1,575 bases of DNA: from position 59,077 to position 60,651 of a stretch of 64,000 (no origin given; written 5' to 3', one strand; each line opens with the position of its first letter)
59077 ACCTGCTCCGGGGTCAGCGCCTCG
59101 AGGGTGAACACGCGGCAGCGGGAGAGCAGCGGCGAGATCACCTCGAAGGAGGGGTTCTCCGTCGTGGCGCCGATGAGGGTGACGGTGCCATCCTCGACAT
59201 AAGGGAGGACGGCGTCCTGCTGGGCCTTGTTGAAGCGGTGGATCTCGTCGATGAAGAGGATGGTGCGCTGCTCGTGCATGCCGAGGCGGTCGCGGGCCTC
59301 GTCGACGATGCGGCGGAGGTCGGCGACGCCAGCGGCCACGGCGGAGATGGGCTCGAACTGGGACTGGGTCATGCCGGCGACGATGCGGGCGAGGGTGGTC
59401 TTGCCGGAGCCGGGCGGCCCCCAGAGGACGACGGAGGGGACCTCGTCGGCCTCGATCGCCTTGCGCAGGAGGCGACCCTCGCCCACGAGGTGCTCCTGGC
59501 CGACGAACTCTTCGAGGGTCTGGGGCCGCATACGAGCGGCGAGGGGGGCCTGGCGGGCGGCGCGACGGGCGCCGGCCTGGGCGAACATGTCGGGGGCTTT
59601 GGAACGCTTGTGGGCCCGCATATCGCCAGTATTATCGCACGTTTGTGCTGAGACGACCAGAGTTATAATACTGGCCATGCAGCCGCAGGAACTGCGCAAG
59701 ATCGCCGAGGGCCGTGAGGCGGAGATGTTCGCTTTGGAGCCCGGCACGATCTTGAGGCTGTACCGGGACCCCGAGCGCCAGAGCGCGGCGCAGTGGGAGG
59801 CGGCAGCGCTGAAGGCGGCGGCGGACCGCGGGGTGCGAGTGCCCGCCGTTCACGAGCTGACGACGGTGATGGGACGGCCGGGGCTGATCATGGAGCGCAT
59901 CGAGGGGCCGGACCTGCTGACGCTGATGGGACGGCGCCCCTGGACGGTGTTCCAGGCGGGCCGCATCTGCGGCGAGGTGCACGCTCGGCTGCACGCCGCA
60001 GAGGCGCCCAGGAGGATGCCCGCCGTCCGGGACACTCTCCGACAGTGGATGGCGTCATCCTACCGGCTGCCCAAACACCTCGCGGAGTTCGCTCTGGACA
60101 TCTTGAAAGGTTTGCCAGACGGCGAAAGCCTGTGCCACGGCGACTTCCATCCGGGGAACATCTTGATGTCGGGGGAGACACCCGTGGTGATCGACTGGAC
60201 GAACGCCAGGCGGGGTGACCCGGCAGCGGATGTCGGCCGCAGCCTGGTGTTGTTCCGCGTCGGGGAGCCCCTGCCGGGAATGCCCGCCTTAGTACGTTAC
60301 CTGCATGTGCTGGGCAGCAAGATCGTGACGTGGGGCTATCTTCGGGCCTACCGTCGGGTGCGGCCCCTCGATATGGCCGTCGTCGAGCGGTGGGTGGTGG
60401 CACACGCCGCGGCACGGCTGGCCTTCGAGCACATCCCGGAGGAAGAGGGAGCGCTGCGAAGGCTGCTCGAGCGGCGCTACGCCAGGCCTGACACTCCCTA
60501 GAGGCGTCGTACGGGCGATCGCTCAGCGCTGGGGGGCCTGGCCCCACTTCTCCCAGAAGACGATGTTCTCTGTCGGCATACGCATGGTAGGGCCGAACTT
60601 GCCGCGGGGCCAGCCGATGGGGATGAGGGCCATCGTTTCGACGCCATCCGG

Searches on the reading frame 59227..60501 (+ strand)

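Call 61: search_protein_families(library=pfam, proteins=[window:59227-60501:+], max_evalue=0.001)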
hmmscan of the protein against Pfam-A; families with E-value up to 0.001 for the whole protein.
window:59227-60501:+ (424 aa): 3 families
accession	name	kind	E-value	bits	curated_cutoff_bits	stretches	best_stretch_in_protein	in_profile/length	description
PF01636.29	APH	-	1.8e-29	103.6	23.2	1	156-373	2-231/239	Phosphotransferase enzyme family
PF01163.29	RIO1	-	0.00011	22.3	22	0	285-326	109-150/187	RIO domain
PF19974.5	TCAD9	-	0.00013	21.7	40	1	300-333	297-330/429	Ternary complex associated domain 9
